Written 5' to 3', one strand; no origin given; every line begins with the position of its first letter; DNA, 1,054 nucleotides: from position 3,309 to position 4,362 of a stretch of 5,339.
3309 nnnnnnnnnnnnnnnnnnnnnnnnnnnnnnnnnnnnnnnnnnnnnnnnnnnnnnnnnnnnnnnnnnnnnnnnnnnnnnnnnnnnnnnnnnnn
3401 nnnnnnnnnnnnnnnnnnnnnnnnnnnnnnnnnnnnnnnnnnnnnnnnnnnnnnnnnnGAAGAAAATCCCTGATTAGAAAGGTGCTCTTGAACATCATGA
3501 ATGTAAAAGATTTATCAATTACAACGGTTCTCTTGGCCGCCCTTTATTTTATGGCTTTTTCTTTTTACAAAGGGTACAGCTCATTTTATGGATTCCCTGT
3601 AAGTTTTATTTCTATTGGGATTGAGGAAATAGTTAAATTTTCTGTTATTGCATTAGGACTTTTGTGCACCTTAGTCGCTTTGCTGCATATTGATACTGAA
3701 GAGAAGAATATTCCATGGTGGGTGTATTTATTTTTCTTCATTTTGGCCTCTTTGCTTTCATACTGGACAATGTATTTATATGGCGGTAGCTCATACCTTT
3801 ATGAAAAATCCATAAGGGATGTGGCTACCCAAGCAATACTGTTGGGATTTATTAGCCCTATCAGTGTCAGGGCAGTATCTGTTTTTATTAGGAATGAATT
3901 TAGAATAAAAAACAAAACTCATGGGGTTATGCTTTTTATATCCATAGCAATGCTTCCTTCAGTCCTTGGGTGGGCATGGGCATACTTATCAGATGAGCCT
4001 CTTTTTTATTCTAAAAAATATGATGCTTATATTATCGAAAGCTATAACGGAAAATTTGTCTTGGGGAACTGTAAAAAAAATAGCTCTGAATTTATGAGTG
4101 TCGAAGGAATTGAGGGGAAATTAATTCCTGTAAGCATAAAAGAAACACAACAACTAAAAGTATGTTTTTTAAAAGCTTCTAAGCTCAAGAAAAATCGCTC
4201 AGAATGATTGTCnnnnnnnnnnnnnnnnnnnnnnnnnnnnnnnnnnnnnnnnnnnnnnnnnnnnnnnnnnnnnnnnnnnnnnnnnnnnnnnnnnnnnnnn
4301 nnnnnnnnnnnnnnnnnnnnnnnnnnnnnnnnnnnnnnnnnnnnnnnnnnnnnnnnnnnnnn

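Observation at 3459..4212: AT-rich, opposite-strand membrane-protein moron between the SNF2 helicase and VRR-NUC nuclease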

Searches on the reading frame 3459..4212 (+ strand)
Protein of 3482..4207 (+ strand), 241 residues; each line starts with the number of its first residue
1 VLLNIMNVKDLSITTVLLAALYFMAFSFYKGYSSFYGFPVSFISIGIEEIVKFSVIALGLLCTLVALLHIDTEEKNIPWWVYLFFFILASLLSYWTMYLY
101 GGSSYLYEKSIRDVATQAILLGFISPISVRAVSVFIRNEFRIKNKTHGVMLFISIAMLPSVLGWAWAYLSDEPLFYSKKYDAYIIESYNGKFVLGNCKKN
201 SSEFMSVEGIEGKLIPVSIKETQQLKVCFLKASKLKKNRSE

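Call 5: search_protein_families(library=pfam, proteins=[window:3482-4207:+], max_evalue=0.1)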
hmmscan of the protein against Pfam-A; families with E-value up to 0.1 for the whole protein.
window:3482-4207:+ (241 aa): 0 families

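Call 6: search_protein_families(library=phrogs, proteins=[window:3482-4207:+], max_evalue=1)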
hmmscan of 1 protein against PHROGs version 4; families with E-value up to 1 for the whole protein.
window:3482-4207:+ (241 aa): 1 family
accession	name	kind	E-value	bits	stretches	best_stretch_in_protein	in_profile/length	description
phrog_24453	-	unknown function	0.15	13.3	1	41-67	3-29/74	-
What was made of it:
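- On P22 SieA family: No PHROG hit at E below 0.1 (call 6).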

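Call 7: search_protein_families(library=padloc, proteins=[window:3482-4207:+], max_evalue=1)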
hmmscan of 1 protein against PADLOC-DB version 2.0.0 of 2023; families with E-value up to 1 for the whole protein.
window:3482-4207:+ (241 aa): 0 families
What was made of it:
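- On Known or candidate defence families in PADLOC-DB v2.0.0 (including BstA, RexAB, PD-T4, PD-lambda and PDC families): 0 families at E up to 1 (call 7).
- Closest known: BstA. Different: BstA is a soluble DNA-binding protein of about 310 aa. It has no sequence similarity to the target (call 7).
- There is no match to any PADLOC effector model (call 7).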

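Call 17: find_homologous_proteins(query=window:3497-4207:+, max_evalue=0.01)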
Query window:3497-4207:+ (236 aa): 18 proteins with E <= 0.01 among 644 candidates.
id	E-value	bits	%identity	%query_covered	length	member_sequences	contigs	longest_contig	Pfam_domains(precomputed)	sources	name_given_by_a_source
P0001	8.9e-146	502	99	100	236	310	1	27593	-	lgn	-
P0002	1.8e-128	445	93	100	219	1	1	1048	-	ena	-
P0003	3.4e-118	411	76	100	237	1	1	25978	-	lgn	-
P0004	7.6e-118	410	78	99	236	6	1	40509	-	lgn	-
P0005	1.9e-117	409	77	100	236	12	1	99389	-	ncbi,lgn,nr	ncbi:TPA: hypothetical protein L0X91_003412 [Enterobacter cloacae]|nr:hypothetical protein [Enteroba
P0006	9.7e-115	400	76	99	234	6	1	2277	-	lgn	-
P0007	3.2e-113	395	76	100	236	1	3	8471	-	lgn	-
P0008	1.7e-110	386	73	100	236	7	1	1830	-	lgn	-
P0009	3.9e-107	375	74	99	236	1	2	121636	-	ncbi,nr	ncbi:membrane protein [bacteria symbiont BFo2 of Frankliniella occidentalis]|nr:membrane protein [ba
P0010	1.0e-106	374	92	77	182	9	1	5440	-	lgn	-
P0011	2.3e-106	373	69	100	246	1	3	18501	-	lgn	-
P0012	3.8e-98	346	67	99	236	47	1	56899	-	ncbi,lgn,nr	ncbi:hypothetical protein FQO20_04800 [Salmonella enterica]|nr:hypothetical protein [Salmonella ente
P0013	3.2e-95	336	96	70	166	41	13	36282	-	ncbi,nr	ncbi:hypothetical protein EEN27_13550, partial [Salmonella enterica]|nr:hypothetical protein [Salmon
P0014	1.5e-73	265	50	100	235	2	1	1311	-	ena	-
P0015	1.0e-72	263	52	100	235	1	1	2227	-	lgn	-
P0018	8.1e-68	247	48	99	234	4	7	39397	-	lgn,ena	-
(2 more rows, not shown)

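Call 21: find_encoding_contigs(protein=P0005, flank=8000, max_places=4)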
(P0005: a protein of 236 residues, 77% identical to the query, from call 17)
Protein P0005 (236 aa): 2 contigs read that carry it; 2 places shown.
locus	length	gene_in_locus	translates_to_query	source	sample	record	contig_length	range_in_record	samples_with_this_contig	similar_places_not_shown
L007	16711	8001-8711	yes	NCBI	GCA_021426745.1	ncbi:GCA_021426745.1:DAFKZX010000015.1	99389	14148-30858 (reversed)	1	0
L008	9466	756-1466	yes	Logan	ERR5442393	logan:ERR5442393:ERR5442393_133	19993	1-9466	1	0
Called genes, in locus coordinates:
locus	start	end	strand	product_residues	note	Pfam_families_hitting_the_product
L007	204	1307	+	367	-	PF00696:AA_kinase, PF01472:PUA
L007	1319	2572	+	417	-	PF00171:Aldedh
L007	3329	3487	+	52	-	-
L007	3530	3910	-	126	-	-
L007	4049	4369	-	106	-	PF13992:YecR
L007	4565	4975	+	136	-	-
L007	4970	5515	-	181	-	PF00589:Phage_integrase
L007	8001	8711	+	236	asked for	-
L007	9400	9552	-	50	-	-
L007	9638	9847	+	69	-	-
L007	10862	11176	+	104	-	-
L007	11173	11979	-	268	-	PF13988:DUF4225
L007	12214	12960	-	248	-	PF01135:PCMT (weak), PF02353:CMAS (weak), PF13489:Methyltransf_23, PF13847:Methyltransf_31, PF08241:Methyltransf_11, PF08242:Methyltransf_12 (weak), PF13649:Methyltransf_25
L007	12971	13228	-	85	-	PF09857:YjhX_toxin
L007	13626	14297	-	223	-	-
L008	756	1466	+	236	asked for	-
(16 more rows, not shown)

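Call 22: find_encoding_contigs(protein=P0012, flank=8000, max_places=4)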
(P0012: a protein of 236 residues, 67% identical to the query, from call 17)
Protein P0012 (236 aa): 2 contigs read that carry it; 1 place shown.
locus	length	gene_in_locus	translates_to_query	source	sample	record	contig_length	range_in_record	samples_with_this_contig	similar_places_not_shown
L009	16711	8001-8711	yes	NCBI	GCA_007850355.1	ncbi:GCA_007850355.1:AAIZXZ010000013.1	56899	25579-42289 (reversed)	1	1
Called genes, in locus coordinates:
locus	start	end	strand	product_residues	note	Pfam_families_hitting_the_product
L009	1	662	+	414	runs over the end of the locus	PF06500:FrsA-like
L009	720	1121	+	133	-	PF07417:Crl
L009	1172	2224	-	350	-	PF13609:Porin_4, PF00267:Porin_1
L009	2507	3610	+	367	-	PF00696:AA_kinase, PF01472:PUA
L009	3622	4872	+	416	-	PF00171:Aldedh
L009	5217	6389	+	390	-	PF13356:Arm-DNA-bind_3, PF14659:Phage_int_SAM_3 (weak), PF22022:Phage_int_M, PF00589:Phage_integrase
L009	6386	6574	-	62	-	PF05930:Phage_AlpA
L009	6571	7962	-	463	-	PF00176:SNF2-rel_dom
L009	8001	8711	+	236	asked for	-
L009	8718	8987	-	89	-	-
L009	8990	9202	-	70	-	-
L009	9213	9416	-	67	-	-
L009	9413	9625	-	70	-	-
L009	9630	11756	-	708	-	PF00476:DNA_pol_A (weak)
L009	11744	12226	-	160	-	PF07463:NUMOD4, PF13392:HNH_3 (weak)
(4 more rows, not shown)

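Call 23: find_encoding_contigs(protein=P0009, flank=8000, max_places=3)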
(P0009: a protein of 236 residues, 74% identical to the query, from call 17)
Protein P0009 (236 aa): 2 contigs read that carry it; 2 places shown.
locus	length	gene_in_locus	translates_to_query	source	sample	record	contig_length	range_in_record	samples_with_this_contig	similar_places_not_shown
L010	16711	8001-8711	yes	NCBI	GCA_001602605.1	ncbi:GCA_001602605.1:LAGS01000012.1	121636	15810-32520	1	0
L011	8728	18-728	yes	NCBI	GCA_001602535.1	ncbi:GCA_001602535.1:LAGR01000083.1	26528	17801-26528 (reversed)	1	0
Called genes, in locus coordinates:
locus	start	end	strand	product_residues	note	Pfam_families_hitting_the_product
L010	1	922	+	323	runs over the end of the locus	PF10502:Peptidase_S26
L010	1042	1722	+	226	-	PF22935:RM44_endonuclase (faint), PF14622:Ribonucleas_3_3, PF00636:Ribonuclease_3, PF00035:dsrm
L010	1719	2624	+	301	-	PF00009:GTP_EFTU, PF01926:MMR_HSR1, PF02421:FeoB_N, PF03193:RsgA_GTPase (faint), PF04548:AIG1, PF10662:PduV-EutP (faint), PF00350:Dynamin_N (weak), PF07650:KH_2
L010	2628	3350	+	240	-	PF11967:RecO_N, PF02565:RecO_C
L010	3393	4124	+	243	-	PF03740:PdxJ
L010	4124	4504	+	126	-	PF01648:ACPS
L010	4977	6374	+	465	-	PF00589:Phage_integrase (weak)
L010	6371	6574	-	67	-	-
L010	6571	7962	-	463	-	PF00176:SNF2-rel_dom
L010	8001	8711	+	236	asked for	-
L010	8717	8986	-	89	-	-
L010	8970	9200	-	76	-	-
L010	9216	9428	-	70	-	-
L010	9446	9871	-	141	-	PF13392:HNH_3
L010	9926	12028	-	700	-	PF00476:DNA_pol_A (weak)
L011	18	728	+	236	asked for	-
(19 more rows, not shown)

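Call 24: find_encoding_contigs(protein=P0018, flank=8000, max_places=4)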
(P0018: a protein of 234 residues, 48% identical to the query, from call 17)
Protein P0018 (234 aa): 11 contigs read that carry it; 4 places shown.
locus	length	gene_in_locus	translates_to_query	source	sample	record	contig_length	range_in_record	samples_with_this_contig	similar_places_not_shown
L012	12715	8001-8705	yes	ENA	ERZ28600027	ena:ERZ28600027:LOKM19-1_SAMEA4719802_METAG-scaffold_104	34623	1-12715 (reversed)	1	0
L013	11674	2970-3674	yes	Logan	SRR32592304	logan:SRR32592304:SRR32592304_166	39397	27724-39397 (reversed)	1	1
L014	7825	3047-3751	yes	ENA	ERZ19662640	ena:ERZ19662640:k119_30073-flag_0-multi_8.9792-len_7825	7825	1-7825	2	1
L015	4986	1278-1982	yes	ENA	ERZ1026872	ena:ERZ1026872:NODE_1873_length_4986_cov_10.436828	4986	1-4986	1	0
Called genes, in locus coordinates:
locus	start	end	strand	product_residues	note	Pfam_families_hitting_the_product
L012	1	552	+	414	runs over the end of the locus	PF06500:FrsA-like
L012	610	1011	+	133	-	PF07417:Crl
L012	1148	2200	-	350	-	PF13609:Porin_4, PF00267:Porin_1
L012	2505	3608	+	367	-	PF00696:AA_kinase, PF01472:PUA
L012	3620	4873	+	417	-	PF00171:Aldedh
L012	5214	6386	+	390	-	PF13356:Arm-DNA-bind_3, PF14659:Phage_int_SAM_3 (weak), PF22022:Phage_int_M, PF00589:Phage_integrase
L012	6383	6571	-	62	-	PF05930:Phage_AlpA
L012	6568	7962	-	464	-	PF00176:SNF2-rel_dom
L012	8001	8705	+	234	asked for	-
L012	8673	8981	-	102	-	-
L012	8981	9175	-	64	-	-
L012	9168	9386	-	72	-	-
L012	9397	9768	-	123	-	PF11672:DUF3268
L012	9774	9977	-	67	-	-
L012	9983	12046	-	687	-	PF00476:DNA_pol_A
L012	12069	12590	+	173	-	-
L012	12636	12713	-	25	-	?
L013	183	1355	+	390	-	PF13356:Arm-DNA-bind_3, PF14659:Phage_int_SAM_3 (weak), PF22022:Phage_int_M, PF00589:Phage_integrase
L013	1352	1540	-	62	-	PF05930:Phage_AlpA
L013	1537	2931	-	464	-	PF00176:SNF2-rel_dom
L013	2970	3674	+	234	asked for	-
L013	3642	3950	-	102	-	-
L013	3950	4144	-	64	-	-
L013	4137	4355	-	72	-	-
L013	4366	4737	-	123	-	PF11672:DUF3268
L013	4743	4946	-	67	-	-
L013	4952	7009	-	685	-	PF00476:DNA_pol_A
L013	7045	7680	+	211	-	-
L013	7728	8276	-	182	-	PF10991:Enc34_ssDNA-bd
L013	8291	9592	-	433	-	PF10926:DUF2800, PF12705:PDDEXK_1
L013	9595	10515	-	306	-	-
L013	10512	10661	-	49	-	-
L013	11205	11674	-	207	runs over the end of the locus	PF01381:HTH_3, PF12844:HTH_19, PF13560:HTH_31, PF00717:Peptidase_S24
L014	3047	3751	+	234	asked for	-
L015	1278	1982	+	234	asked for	-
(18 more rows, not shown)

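Call 28: predict_structure(alignment_id=A1)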
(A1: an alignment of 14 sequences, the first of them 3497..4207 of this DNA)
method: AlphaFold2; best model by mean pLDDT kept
length: 236 residues; sequences in the alignment: 14
mean_pLDDT: 83.9   pTM: 0.83
mean pLDDT of the five models: 83.9, 81.4, 81.1, 78.2, 67.7
residues with pLDDT >= 90: 92; 70-90: 120; 50-70: 22; < 50: 2
segments of 3 or more residues with pLDDT < 50: none
pLDDT, mean of each block of 10 residues (from residue 1): 63 85 94 92 84 72 59 77 88 79 90 89 79 75 79 90 88 95 91 94 91 92 93 69
secondary structure, 60 per line:
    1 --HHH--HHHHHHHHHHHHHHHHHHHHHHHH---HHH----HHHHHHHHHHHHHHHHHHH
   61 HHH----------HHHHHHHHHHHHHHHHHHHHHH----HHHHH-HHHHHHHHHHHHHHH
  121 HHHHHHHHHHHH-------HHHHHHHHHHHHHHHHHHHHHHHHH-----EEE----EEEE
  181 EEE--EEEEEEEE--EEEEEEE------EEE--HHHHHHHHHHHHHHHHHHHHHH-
elements in order: H8-31 H42-63 H74-95 H100-104 H106-132 H140-164 E170-172 E177-183 E186-193 E196-202 E209-211 H214-235
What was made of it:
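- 3512..3988 (+): Five-helix transmembrane region (residues about 6-164). It includes the conserved predicted periplasmic loop 1 motif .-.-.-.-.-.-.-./Y-P-x-x-F-I (residues 26-38) and G158-W159 at the outer end of TM5. AF2 helices (call 28).
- Checked: They match five long helices in the AlphaFold2 model (call 28).
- The AF2 model has pLDDT 83.9 and pTM 0.83 (call 28).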

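Call 30: search_protein_representatives(alignment_id=A1)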
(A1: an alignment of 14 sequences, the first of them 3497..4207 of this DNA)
Query: 14 sequences, 236 profile positions. Proteins with E-value up to 0.001 (for the whole library): 37; up to 1e-10: 18; up to 1e-30: 3. The best 37 are listed.
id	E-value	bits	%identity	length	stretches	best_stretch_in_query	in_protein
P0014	3.1e-108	377.3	-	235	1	1-234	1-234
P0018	3.4e-101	354.2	-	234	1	1-233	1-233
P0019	1.3e-34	136.3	-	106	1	1-99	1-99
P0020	9.0e-28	113.9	-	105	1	62-141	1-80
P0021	8.4e-23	97.7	-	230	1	3-230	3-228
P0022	7.6e-21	91.3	-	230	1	3-227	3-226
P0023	2.5e-20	89.6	-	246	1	3-229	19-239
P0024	6.4e-17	78.4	-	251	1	5-226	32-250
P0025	1.7e-16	77.1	-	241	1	4-230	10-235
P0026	1.6e-15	73.8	-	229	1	4-227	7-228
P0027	2.8e-13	66.5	-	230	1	4-229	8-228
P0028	9.6e-13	64.8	-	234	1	7-229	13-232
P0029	2.9e-12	63.2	-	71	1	169-235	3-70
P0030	5.2e-12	62.4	-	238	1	9-227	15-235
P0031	6.2e-12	62.1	-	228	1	4-227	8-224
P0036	1.2e-09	54.6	-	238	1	9-224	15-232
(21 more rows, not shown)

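Call 34: fold_search(model_id=the predicted structure, library=viral)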
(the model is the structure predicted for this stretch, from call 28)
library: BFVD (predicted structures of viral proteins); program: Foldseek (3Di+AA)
matches with E <= 10: 271; with E <= 0.001: 0
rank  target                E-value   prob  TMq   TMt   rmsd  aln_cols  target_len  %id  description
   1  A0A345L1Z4            5.7e-01  0.16  0.17  0.23  24.8       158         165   14  Uncharacterized protein [Streptomyces phage Blueeyedbeauty]
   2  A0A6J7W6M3            5.7e-01  0.13  0.18  0.18  12.9       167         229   17  Uncharacterized protein [uncultured Caudovirales phage]
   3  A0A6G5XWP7            7.0e-01  0.38  0.24  0.34   8.3       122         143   16  (no name in the UniProt tables at hand)
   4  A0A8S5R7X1            8.5e-01  0.28  0.18  0.19   9.6       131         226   12  Zinc-ribbon domain protein [virus sp. ctah610]
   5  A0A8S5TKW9            8.5e-01  0.08  0.17  0.12  21.6       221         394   11  Uncharacterized protein [Siphoviridae sp. ctGkF2]
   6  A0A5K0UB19            9.9e-01  0.20  0.17  0.13  13.4       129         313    8  SprT-like domain-containing protein [Yasminevirus sp. GU-2018]
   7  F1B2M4                1.2e+00  0.82  0.17  0.26   2.6        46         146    9  (no name in the UniProt tables at hand)
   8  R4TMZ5                1.2e+00  0.23  0.14  0.31   6.1        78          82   15  Uncharacterized protein [Halogranum tailed virus 1]
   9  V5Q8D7                1.2e+00  0.13  0.19  0.19  18.1       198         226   13  Uncharacterized protein [Xylella phage Sano]
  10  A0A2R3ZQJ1            1.3e+00  0.16  0.17  0.21  10.5       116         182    8  (no name in the UniProt tables at hand)
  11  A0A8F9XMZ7            1.3e+00  0.11  0.19  0.23  11.8       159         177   14  (no name in the UniProt tables at hand)
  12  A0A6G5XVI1            1.3e+00  0.11  0.19  0.12  12.0       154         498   10  (no name in the UniProt tables at hand)
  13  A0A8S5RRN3            1.5e+00  0.54  0.17  0.52   4.3        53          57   19  Uncharacterized protein [Myoviridae sp. ct5xZ3]
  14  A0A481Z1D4            1.5e+00  0.20  0.26  0.36  11.8       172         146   12  Uncharacterized protein [Mimivirus LCMiAC01]
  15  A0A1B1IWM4            1.5e+00  0.16  0.19  0.31   8.0       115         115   17  (no name in the UniProt tables at hand)
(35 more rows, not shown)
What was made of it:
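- Tried and rejected: Foldseek against BFVD viral structures found nothing at E below 0.5 (call 34).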

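Call 47: search_dna_similar(query=window:3497-4207:+, collection=phages, mode=protein, max_evalue=0.01)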
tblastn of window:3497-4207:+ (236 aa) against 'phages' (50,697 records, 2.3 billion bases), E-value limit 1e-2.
No match.

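Call 48: search_dna_similar(query=window:3497-4207:+, collection=plasmids, mode=protein, max_evalue=0.01)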
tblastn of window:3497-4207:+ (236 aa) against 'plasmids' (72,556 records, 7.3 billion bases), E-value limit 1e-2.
No match.
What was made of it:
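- Tried and rejected: tblastn against 50,697 phage records and 72,556 plasmids gave no match (calls 47, 48).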

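Call 56: search_solved_structures(query=A2, max_evalue=10)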
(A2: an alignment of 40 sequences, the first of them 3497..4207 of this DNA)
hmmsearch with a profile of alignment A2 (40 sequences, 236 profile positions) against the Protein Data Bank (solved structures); distinct sequences matched with E-value up to 10: 25.
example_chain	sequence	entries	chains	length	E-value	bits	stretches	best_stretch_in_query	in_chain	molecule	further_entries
8e92_B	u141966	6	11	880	0.19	14.6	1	72-176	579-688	Glutamate receptor ionotropic, NMDA 2C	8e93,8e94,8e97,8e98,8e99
2maw_A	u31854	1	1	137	0.24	14.3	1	43-166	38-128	Neuronal acetylcholine receptor subunit alpha-7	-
7yfr_B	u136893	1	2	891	0.44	13.5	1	72-177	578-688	Glutamate receptor ionotropic, NMDA 2D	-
7yfi_D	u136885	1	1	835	0.71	12.8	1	72-176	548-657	Glutamate receptor ionotropic, NMDA 2C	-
7yfg_B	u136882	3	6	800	0.75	12.7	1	72-176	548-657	Glutamate receptor ionotropic, NMDA 2C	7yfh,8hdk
6b85_J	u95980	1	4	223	0.88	12.5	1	50-122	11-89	TMHC4_R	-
8ja7_B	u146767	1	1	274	0.95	12.3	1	50-135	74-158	Trehalose transport system permease protein SugB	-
11kc_A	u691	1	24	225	0.97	12.3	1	50-122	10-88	Designed nanoparticle O43-TM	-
9d37_D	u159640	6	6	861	1.1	12.2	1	72-177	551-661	Glutamate receptor ionotropic, NMDA 2D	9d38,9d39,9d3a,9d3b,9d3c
9c7c_B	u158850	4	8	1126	1.1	12.1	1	72-174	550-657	Glutamate receptor ionotropic, NMDA 2A,Green fluorescent protein chimera | Glutamate receptor ionotropic, NMDA 2A, Green fluorescent protein chimera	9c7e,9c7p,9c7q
8e96_B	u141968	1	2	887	1.1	12.1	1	72-177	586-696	Glutamate receptor ionotropic, NMDA 2D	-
7yff_B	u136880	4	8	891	1.1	12.1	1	72-177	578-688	Glutamate receptor ionotropic, NMDA 2D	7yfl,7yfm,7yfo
8y1v_B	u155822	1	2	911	1.1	12.1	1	72-177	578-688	Glutamate receptor ionotropic, NMDA 2D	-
7eoq_A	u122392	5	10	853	1.5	11.7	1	72-176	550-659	Glutamate receptor ionotropic, NMDA 2A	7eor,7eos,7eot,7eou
6ira_D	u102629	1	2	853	1.7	11.6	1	72-176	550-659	Glutamate receptor ionotropic, NMDA 2A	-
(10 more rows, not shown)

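Call 57: search_protein_families(library=pfam, alignment_id=A2, max_evalue=0.1)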
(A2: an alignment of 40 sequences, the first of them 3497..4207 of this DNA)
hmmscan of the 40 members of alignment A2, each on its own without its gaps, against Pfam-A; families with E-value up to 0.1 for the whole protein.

A. member 1, window:3497-4207:+ (236 aa): 0 families

B. families by the number of members that match (of 40 scanned): 18 families
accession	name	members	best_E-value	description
PF05231.19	MASE1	1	0.0027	MASE1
PF01284.28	MARVEL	1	0.0068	Membrane-associating domain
PF00822.25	PMP22_Claudin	1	0.0076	PMP-22/EMP/MP20/Claudin family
PF03707.21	MHYT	1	0.0095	Bacterial signalling protein N terminal repeat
PF13231.12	PMT_2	1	0.01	Dolichyl-phosphate-mannose-protein mannosyltransferase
PF05569.17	Peptidase_M56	1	0.01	BlaR1 peptidase M56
PF07158.17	MatC_N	1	0.011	Dicarboxylate carrier protein MatC N-terminus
PF02656.20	DUF202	1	0.014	Domain of unknown function (DUF202)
PF17171.9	GST_C_6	1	0.014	Glutathione S-transferase, C-terminal domain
PF25044.1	DUF7789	1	0.015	Domain of unknown function (DUF7789)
PF10066.14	DUF2304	1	0.021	Uncharacterized conserved protein (DUF2304)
PF14264.12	Glucos_trans_II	1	0.021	Glucosyl transferase GtrII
PF05106.17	Phage_holin_3_1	1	0.022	Phage holin family (Lysis protein S)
PF12725.13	DUF3810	1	0.022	Protein of unknown function (DUF3810)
PF03208.24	PRA1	1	0.03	PRA1 family protein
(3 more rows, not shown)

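Call 58: search_protein_families(library=ncbifam, proteins=[window:3497-4207:+, P0021, P0025, P0036], max_evalue=0.1)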
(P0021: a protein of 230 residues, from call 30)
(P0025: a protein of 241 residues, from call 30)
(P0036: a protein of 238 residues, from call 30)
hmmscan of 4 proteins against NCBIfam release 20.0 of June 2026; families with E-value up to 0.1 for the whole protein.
window:3497-4207:+ (236 aa): 0 families

P0021 (230 aa): 0 families

P0025 (241 aa): 1 family
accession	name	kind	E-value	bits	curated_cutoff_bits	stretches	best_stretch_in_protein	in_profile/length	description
NF007384.0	PRK09903.1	equivalog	0.0023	17.3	404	1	89-162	12-84/314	transporter YfdV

P0036 (238 aa): 0 families

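Call 59: find_encoding_contigs(protein=P0021, flank=7000, max_places=3)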
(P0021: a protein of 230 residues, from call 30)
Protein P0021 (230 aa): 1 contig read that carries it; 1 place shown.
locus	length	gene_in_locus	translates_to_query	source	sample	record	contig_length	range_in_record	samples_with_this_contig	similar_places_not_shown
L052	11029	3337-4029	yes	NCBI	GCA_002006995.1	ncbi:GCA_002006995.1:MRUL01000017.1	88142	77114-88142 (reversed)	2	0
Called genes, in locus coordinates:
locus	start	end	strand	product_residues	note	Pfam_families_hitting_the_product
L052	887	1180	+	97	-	PF02604:PhdYeFM_antitox (weak)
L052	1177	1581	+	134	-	PF13957:YafO_toxin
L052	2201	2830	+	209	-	-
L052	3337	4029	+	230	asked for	-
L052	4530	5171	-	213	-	-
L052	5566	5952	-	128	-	-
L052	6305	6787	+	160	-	PF00313:CSD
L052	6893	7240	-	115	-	PF01844:HNH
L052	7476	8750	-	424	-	PF07221:GlcNAc_2-epim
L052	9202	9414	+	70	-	PF00313:CSD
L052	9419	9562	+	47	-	PF23641:YmcF-like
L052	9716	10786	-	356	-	PF00005:ABC_tran, PF13304:AAA_21 (faint)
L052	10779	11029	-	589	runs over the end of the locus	PF00528:BPD_transp_1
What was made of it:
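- A distant relative lies in a non-phage accessory island next to a YafO toxin-antitoxin pair (call 59).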

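Call 60: find_encoding_contigs(protein=P0025, flank=7000, max_places=3)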
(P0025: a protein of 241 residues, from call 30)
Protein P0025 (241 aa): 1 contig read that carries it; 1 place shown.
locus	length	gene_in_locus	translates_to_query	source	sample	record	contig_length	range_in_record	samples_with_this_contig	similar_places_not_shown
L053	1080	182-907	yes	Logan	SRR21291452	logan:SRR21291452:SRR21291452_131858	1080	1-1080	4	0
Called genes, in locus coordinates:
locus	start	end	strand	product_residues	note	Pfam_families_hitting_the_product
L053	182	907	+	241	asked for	-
